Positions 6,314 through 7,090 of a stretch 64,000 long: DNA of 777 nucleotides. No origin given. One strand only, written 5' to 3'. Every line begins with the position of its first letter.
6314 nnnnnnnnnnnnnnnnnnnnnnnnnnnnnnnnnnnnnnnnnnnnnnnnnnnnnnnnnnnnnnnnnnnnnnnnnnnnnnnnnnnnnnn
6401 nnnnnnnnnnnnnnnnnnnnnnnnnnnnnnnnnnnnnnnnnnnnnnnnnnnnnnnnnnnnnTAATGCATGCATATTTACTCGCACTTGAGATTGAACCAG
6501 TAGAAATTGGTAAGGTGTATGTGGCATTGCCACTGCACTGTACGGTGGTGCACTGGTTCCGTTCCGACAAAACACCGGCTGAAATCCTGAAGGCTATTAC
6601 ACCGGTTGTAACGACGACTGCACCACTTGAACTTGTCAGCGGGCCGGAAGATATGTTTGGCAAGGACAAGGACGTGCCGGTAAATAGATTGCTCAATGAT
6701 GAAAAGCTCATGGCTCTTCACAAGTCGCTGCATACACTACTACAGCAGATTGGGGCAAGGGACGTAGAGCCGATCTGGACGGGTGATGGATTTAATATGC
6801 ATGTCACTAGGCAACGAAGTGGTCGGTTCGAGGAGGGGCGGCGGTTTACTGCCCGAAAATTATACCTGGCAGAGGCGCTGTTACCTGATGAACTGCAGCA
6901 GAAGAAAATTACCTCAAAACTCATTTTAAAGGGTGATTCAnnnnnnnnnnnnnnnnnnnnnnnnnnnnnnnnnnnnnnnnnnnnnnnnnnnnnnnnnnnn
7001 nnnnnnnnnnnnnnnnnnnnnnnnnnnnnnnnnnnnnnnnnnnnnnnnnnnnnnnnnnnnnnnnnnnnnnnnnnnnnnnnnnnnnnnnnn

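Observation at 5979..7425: Three tandem, translationally coupled 2H-phosphoesterase paralogs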

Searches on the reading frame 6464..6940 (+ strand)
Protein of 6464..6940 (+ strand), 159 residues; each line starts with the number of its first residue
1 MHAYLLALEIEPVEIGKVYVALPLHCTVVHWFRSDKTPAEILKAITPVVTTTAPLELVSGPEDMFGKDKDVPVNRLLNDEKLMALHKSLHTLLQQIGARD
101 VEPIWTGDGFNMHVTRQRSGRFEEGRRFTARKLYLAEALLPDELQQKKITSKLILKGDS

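Call 3: search_protein_families(library=pfam, proteins=[window:6464-6940:+], max_evalue=10)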
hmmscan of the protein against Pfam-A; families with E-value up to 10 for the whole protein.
window:6464-6940:+ (159 aa): 2 families
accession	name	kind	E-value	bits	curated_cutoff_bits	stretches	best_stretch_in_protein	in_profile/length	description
PF13563.12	2_5_RNA_ligase2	-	1.5e-09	38.5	27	1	16-115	18-112/152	2'-5' RNA ligase superfamily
PF25283.1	DUF7873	-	0.089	12.9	27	1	69-109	104-141/244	Family of unknown function (DUF7873)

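Call 4: search_protein_families(library=ncbifam, proteins=[window:6464-6940:+], max_evalue=10)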
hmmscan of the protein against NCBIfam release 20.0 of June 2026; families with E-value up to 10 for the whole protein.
window:6464-6940:+ (159 aa): 0 families

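Call 6: search_solved_structures(query=window:6464-6940:+, max_evalue=10, show_alignments=2)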
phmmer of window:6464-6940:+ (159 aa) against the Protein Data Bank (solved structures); distinct sequences matched with E-value up to 10: 0.

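Call 8: search_protein_families(library=phrogs, proteins=[window:6464-6940:+], max_evalue=1)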
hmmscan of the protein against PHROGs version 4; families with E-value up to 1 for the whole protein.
window:6464-6940:+ (159 aa): 0 families

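Call 9: search_protein_families(library=padloc, proteins=[window:6464-6940:+], max_evalue=1)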
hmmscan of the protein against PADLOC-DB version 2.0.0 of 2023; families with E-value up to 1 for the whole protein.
window:6464-6940:+ (159 aa): 0 families

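Call 10: find_homologous_proteins(query=window:6464-6940:+, max_evalue=0.001)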
Query window:6464-6940:+ (159 aa): 67 proteins with E <= 0.001 among 100 candidates.
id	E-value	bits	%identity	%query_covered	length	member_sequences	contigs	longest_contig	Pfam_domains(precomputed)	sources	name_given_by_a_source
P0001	8.0e-95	333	94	100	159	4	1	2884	PF13563.13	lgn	-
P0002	3.4e-88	311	87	100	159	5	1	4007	PF13563.13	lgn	-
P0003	3.1e-83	295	83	100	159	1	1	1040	PF13563.13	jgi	jgi:2'-5' RNA ligase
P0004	3.2e-83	295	84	99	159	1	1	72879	-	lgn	-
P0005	6.5e-79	281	78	100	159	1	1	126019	PF13563.13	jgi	jgi:2'-5' RNA ligase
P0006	1.1e-78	280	79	100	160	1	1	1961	PF13563.13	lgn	-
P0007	4.0e-78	278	79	100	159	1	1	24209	PF13563.13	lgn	-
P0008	6.7e-78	278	77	100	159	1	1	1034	PF13563.13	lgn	-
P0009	2.1e-74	266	74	100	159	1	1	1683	PF13563.13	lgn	-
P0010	3.1e-74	266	75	99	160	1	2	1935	PF13563.13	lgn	-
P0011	2.9e-73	263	74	100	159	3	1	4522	PF13563.13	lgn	-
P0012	7.9e-73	261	76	99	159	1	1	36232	PF13563.13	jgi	jgi:2'-5' RNA ligase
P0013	1.6e-72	260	73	99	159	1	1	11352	PF13563.13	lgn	-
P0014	3.4e-72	259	72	99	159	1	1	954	PF13563.13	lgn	-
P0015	5.2e-72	259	71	100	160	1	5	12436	PF13563.13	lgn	-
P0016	9.8e-72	258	74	100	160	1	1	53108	PF13563.13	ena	-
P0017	1.4e-71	257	72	100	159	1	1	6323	PF13563.13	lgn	-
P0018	1.5e-71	257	74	99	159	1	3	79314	PF13563.13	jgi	jgi:2'-5' RNA ligase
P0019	4.3e-71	256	72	99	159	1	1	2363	PF13563.13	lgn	-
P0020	5.3e-71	255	72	99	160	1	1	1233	PF13563.13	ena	-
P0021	1.8e-70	254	72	99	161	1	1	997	PF13563.13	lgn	-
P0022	6.6e-69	249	70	100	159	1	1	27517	PF13563.13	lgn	-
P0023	1.1e-68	248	69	100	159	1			PF13563.13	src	-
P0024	2.2e-68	247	69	100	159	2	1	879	PF13563.13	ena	-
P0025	8.1e-68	245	71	99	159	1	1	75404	PF13563.13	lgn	-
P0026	9.8e-65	235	64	100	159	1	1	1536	PF13563.13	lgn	-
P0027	1.2e-63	231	63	99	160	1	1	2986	PF13563.13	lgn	-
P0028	5.5e-63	229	64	100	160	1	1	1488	PF13563.13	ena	-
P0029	2.1e-62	227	62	99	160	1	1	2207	PF13563.13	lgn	-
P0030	2.9e-62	227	61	100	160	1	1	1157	PF13563.13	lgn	-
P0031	4.4e-62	226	63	100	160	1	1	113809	PF13563.13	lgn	-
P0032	1.2e-61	225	66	97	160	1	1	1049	PF13563.13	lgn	-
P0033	2.4e-61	224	79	79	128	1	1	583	PF13563.13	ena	-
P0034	2.3e-60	221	62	100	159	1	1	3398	PF13563.13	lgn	-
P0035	5.4e-59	216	62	97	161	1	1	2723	PF13563.13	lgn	-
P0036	1.6e-58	215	64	100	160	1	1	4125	PF13563.13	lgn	-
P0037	1.9e-58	215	63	97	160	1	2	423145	PF13563.13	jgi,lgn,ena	jgi:2'-5' RNA ligase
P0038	4.8e-58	213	62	100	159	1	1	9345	PF13563.13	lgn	-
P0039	2.7e-57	211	59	100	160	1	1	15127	PF13563.13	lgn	-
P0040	3.6e-57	210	64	97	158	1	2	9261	PF13563.13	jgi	jgi:hypothetical protein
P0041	5.9e-57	210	63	98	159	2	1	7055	PF13563.13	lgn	-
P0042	6.6e-57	210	64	97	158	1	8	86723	PF13563.13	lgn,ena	-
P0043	1.7e-56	208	61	99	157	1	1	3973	PF13563.13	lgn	-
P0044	3.7e-56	207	64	97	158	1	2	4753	PF13563.13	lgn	-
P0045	1.1e-55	206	61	97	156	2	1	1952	PF13563.13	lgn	-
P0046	5.8e-55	203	63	97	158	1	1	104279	PF13563.13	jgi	jgi:hypothetical protein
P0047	1.0e-54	202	61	97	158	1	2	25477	PF13563.13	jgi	jgi:2'-5' RNA ligase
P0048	1.4e-54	202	62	99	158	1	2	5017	PF13563.13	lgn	-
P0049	3.6e-54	201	59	99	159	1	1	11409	PF13563.13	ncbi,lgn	-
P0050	4.9e-53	197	61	97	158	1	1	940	PF13563.13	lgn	-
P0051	1.1e-52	196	59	97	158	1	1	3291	PF13563.13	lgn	-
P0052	1.5e-52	195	61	97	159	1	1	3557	PF13563.13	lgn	-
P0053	3.0e-52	194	57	98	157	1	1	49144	PF13563.13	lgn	-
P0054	3.2e-52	194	59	97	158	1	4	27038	PF13563.13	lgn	-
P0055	6.5e-52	193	57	97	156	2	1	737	PF13563.13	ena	-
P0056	2.9e-51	191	59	97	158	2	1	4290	PF13563.13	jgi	jgi:2'-5' RNA ligase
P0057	5.4e-51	190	58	99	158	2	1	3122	PF13563.13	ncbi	-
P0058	7.0e-51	190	58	99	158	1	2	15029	PF13563.13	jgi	jgi:hypothetical protein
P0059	1.8e-50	189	57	97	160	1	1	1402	PF13563.13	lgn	-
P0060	2.3e-50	188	57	97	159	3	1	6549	PF13563.13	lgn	-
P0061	7.0e-50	187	58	96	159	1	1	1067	PF13563.13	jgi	jgi:2'-5' RNA ligase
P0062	7.2e-50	187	55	97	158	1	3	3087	PF13563.13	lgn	-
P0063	8.4e-50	186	57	97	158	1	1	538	PF13563.13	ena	-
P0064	9.4e-49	183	55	100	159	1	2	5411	PF13563.13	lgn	-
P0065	1.1e-47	180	54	97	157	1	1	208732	PF13563.13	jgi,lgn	-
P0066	8.2e-47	177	54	99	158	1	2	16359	PF13563.13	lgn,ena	-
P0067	1.2e-43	167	52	99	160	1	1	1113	PF13563.13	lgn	-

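Call 12: find_encoding_contigs(protein=P0037, flank=5000, max_places=3)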
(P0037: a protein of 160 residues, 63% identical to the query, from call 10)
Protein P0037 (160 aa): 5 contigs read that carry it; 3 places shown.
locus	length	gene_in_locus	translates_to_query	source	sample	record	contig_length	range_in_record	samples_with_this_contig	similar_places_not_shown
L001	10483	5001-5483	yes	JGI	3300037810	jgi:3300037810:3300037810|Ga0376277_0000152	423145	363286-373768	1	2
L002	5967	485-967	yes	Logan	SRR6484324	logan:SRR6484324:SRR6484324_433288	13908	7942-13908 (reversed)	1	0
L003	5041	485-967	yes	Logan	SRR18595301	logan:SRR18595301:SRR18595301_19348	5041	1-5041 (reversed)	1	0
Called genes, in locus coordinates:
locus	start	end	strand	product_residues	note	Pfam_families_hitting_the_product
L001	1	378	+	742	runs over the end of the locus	PF13491:FtsK_4TM, PF17854:FtsK_alpha, PF01580:FtsK_SpoIIIE, PF09397:FtsK_gamma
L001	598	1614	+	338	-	PF00773:RNB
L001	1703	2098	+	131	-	PF01250:Ribosomal_S6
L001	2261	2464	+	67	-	PF01084:Ribosomal_S18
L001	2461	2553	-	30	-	-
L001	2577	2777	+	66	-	-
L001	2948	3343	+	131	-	PF00436:SSB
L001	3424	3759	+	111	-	-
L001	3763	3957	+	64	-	-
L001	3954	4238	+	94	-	-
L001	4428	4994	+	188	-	PF08207:EFP_N, PF01132:EFP, PF09285:Elong-fact-P_C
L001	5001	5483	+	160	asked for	PF13563:2_5_RNA_ligase2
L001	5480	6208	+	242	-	PF01479:S4, PF01728:FtsJ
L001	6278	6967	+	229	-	PF00156:Pribosyltran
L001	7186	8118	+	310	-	PF13354:Beta-lactamase2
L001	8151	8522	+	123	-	PF05635:23S_rRNA_IVP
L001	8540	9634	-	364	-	PF01926:MMR_HSR1, PF02421:FeoB_N, PF06071:YchF-GTPase_C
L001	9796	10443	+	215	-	-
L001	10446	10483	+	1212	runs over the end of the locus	-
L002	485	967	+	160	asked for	PF13563:2_5_RNA_ligase2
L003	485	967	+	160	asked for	PF13563:2_5_RNA_ligase2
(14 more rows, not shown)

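Call 14: find_encoding_contigs(protein=P0005, flank=4000, max_places=2)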
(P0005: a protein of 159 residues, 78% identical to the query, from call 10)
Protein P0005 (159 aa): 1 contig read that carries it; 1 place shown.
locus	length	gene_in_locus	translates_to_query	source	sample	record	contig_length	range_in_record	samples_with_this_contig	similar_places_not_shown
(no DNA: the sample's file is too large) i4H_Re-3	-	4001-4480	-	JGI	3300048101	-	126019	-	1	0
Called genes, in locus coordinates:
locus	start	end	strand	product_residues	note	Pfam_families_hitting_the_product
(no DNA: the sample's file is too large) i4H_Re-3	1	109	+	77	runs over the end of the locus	-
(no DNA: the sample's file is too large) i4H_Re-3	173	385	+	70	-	-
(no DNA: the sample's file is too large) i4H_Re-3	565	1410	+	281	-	-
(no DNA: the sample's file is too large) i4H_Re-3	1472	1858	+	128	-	PF01250:Ribosomal_S6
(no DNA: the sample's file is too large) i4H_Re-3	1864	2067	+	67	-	PF01084:Ribosomal_S18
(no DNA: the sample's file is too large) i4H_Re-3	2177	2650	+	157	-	PF00436:SSB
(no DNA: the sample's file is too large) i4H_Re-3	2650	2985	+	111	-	-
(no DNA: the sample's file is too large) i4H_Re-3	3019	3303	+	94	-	-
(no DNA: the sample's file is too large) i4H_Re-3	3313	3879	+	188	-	PF08207:EFP_N, PF01132:EFP, PF09285:Elong-fact-P_C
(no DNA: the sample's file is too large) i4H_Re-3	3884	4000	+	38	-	-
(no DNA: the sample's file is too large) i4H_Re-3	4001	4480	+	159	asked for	PF13563:2_5_RNA_ligase2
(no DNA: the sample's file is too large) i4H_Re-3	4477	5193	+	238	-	PF01479:S4, PF01728:FtsJ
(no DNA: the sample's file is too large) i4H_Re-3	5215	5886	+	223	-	PF00156:Pribosyltran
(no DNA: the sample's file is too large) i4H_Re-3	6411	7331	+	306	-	PF13354:Beta-lactamase2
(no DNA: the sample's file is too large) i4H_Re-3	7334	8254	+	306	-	PF13354:Beta-lactamase2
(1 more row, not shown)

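Call 15: find_encoding_contigs(protein=P0065, flank=4000, max_places=2)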
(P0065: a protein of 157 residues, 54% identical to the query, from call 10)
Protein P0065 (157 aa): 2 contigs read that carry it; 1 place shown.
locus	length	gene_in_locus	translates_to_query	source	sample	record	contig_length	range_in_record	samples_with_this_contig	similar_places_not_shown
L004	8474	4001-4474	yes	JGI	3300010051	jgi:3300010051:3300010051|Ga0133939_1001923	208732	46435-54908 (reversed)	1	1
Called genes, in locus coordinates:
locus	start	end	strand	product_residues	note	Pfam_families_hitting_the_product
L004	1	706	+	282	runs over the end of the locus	-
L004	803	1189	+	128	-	PF01250:Ribosomal_S6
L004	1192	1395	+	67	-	PF01084:Ribosomal_S18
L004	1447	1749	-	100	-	-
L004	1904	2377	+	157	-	PF00436:SSB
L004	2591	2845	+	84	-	-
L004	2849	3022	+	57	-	-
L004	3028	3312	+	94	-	-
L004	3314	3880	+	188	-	PF08207:EFP_N, PF01132:EFP, PF09285:Elong-fact-P_C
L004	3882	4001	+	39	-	-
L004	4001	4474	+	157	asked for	PF13563:2_5_RNA_ligase2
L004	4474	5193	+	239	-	PF01479:S4, PF01728:FtsJ, PF13489:Methyltransf_23 (weak), PF13649:Methyltransf_25 (faint)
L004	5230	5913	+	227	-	PF00156:Pribosyltran (faint)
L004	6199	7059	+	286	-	PF13354:Beta-lactamase2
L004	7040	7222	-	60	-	-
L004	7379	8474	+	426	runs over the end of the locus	-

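Call 18: find_encoding_contigs(protein=P0004, flank=4000, max_places=2)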
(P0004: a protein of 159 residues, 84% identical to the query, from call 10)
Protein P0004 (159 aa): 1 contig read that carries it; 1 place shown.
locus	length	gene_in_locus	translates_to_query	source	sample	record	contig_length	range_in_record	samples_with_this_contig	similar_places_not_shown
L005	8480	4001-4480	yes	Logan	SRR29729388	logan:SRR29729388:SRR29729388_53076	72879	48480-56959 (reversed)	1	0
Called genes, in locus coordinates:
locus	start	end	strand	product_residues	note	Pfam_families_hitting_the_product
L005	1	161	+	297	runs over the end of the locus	-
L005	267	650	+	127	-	PF01250:Ribosomal_S6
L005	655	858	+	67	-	PF01084:Ribosomal_S18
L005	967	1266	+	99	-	-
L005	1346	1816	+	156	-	PF00436:SSB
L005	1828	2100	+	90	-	-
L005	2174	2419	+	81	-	-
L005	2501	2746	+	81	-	-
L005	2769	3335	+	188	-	PF08207:EFP_N, PF01132:EFP, PF09285:Elong-fact-P_C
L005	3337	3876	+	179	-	-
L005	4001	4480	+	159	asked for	-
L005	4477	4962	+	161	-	PF13563:2_5_RNA_ligase2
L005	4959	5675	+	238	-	PF01479:S4, PF01728:FtsJ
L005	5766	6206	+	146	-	-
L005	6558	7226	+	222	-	PF00156:Pribosyltran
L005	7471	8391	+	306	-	PF13354:Beta-lactamase2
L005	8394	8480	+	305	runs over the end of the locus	PF13354:Beta-lactamase2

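Call 19: find_encoding_contigs(protein=P0007, flank=4000, max_places=2)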
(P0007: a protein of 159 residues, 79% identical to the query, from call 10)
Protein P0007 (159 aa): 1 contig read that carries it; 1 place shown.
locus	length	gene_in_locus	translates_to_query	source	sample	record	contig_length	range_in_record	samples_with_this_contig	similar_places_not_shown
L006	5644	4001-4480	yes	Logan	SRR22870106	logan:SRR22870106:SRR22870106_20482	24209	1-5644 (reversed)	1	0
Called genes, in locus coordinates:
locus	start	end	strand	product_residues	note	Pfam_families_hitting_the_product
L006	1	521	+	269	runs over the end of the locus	-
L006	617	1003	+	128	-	PF01250:Ribosomal_S6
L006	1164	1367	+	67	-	PF01084:Ribosomal_S18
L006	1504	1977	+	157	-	PF00436:SSB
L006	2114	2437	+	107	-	-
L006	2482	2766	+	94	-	-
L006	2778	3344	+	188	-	PF08207:EFP_N, PF01132:EFP, PF09285:Elong-fact-P_C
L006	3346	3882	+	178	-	-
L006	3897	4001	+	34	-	-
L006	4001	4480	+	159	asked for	PF13563:2_5_RNA_ligase2 (weak)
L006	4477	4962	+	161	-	PF13563:2_5_RNA_ligase2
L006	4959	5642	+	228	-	?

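Call 32: find_related_loci(query=A4, collection=genome_contigs, flank=3000)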
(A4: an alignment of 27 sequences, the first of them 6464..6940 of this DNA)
Query A4 (159 aa) in genome_contigs; peptide patterns used: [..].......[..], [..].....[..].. (x = any residue, [..] = any of these).
25 stretches matched a pattern; 2 encode a relative of the query (tblastn E <= 1e-3); 2 distinct loci.
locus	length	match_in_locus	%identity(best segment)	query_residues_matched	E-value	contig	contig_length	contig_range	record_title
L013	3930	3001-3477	73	1-159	2e-81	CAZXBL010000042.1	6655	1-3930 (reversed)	MAG TPA_asm: uncultured Candidatus Saccharibacteria bacterium isolate binchicken_co174_40 genome assembly, contig: NODE_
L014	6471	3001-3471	59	1-157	4e-63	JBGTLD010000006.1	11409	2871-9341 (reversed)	MAG: Candidatus Saccharimonadales bacterium isolate JTS-RE329 k141_11017206, whole genome shotgun sequence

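Call 37: predict_structure(alignment_id=A3)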
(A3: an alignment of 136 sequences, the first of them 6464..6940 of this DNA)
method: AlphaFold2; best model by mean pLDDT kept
length: 159 residues; sequences in the alignment: 136
mean_pLDDT: 96.6   pTM: 0.90
mean pLDDT of the five models: 96.6, 96.6, 96.6, 95.8, 95.5
residues with pLDDT >= 90: 154; 70-90: 4; 50-70: 1; < 50: 0
segments of 3 or more residues with pLDDT < 50: none
pLDDT, mean of each block of 10 residues (from residue 1): 98 98 98 98 98 98 95 96 98 98 93 95 97 98 98 91
secondary structure, 60 per line:
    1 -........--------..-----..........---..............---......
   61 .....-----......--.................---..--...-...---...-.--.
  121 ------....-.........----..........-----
elements in order: E2-9 E25-34 H38-51 E55-65 E71-76 H79-95 E113-115 E127-130 E132-140 E145-154

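Call 41: fold_search(model_id=the predicted structure, library=pdb)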
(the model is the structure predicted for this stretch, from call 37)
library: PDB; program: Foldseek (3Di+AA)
matches with E <= 10: 274; with E <= 0.001: 28
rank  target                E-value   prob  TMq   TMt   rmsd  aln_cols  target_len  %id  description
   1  5h7e                  3.3e-06  1.00  0.66  0.59   6.6       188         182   18  Crystal Structure of native drCPDase (released 2017-09-27)
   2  4qak_A                1.4e-05  1.00  0.63  0.59   7.1       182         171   13  Crystal structure of phosphoesterase (released 2014-10-22)
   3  2d4g_A                1.8e-05  1.00  0.64  0.61   6.0       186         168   15  Structure of YjcG protein, a putative 2'-5' RNA ligase from Bacillus subtilis (released 2006-10-17)
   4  1vdx                  5.2e-05  1.00  0.67  0.58   8.2       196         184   14  Crystal Structure of a Pyrococcus horikoshii protein with similarities to 2'5' RNA-ligase (released 2005-04-12)
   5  1iuh                  8.2e-05  1.00  0.64  0.56   7.7       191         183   13  Crystal structure of TT0787 of thermus thermophilus HB8 (released 2003-06-17)
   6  5ldk_B                1.4e-04  1.00  0.66  0.61   7.0       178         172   12  Crystal structure of E.coli LigT complexed with ATP (released 2017-01-18)
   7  5ldi_A                1.7e-04  1.00  0.66  0.61   7.0       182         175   12  Crystal structure of E.coli LigT in apo form (released 2017-01-18)
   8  4qak_B                1.7e-04  1.00  0.63  0.58   7.5       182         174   14  Crystal structure of phosphoesterase (released 2014-10-22)
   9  5ldm_B                1.7e-04  1.00  0.61  0.57   7.3       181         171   13  Crystal structure of E.coli LigT complexed with 2'-AMP (released 2017-01-18)
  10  5ldm_A                2.0e-04  1.00  0.61  0.57   7.6       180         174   14  Crystal structure of E.coli LigT complexed with 2'-AMP (released 2017-01-18)
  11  5ldp_B                2.4e-04  1.00  0.58  0.56   7.9       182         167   14  Crystal structure of E.coli LigT complexed with ATP (released 2017-01-18)
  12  5ldo_D                2.4e-04  1.00  0.57  0.54   7.7       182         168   14  Crystal structure of E.coli LigT complexed with 3'-AMP (released 2017-01-18)
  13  5ldj_D                2.8e-04  1.00  0.58  0.56   7.5       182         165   13  Crystal structure of E.coli LigT complexed with phosphate (released 2017-01-18)
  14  4ye2_B                3.3e-04  1.00  0.56  0.62   6.1       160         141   12  The 1.35 structure of a viral RNase L antagonist reveals basis for the 2'-5'-oligoadenylate binding and enzyme activit (released 2015-04-29)
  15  5ldo_C                3.7e-04  1.00  0.59  0.57   7.3       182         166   13  Crystal structure of E.coli LigT complexed with 3'-AMP (released 2017-01-18)
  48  7t26                  2.0e-02  0.87  0.36  0.41   8.3       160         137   15  Structure of phage FBB1 anti-CBASS nuclease Acb1 in apo state (released 2022-04-20)
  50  9bkq_A                2.8e-02  0.98  0.48  0.39   7.5       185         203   14  Structure of penguinpox cGAMP PDE in apo and post reaction states (released 2024-09-04)
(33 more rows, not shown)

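Call 45: find_related_loci(query=A4, collection=metagenome_contigs, flank=3000)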
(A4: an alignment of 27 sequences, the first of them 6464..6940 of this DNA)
Query A4 (159 aa) in metagenome_contigs; peptide patterns used: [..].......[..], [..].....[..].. (x = any residue, [..] = any of these).
31 stretches matched a pattern; 1 encode a relative of the query (tblastn E <= 1e-3); 1 distinct loci.
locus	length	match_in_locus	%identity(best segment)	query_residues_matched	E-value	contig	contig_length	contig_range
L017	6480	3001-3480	63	1-159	4e-67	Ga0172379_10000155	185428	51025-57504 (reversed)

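Call 60: search_dna_similar(query=window:6464-6940:+, collection=phages, mode=protein, max_evalue=0.01, max_rows=15)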
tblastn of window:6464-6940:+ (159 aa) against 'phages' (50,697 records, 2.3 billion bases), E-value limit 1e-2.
No match.

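Call 65: fold_search(model_id=the predicted structure, library=viral)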
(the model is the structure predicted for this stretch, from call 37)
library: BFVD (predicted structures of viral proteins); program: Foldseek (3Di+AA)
matches with E <= 10: 327; with E <= 0.001: 29
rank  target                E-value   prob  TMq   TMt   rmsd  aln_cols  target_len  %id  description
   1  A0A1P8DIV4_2          6.4e-06  1.00  0.62  0.11   4.8       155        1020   22  (no name in the UniProt tables at hand)
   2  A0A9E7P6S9            1.7e-05  1.00  0.56  0.13   6.1       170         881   19  (no name in the UniProt tables at hand)
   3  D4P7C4                2.2e-05  1.00  0.61  0.22   5.7       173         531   14  Gp013 [Rhodococcus phage ReqiPepy6]
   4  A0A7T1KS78            4.3e-05  1.00  0.62  0.20   5.2       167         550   17  RNA ligase [Gordonia phage Lilbeanie]
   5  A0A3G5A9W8            4.6e-05  1.00  0.60  0.61   5.3       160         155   14  Phosphoesterase HXTX domain-containing protein [Hyperionvirus sp.]
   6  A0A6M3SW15            5.1e-05  1.00  0.60  0.29   5.7       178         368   12  (no name in the UniProt tables at hand)
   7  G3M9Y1                6.4e-05  1.00  0.65  0.55   7.5       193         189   13  Gp240 [Bacillus phage G]
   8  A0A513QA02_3          1.2e-04  1.00  0.52  0.10   6.6       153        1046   19  Polyprotein 1a (Fragment) [Porcine torovirus]
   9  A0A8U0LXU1            1.6e-04  1.00  0.48  0.36   8.2       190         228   15  (no name in the UniProt tables at hand)
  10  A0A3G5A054            1.7e-04  1.00  0.58  0.25   5.5       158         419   14  Uncharacterized protein [Harvfovirus sp.]
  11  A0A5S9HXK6            2.1e-04  1.00  0.54  0.47   7.7       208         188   15  2'-5' RNA ligase [Tenacibaculum phage PTm1]
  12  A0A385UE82            2.3e-04  1.00  0.60  0.11   5.3       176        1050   15  Capsid morphogenesis protein [Microbacterium phage OneinaGillian]
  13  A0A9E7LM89            2.6e-04  1.00  0.60  0.53   5.4       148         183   19  (no name in the UniProt tables at hand)
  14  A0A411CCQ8            2.8e-04  1.00  0.59  0.41   5.6       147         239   18  RNA ligase [Mycobacterium phage NoodleTree]
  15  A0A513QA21            2.8e-04  1.00  0.54  0.25   7.7       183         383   15  Polyprotein 1a (Fragment) [Porcine torovirus]
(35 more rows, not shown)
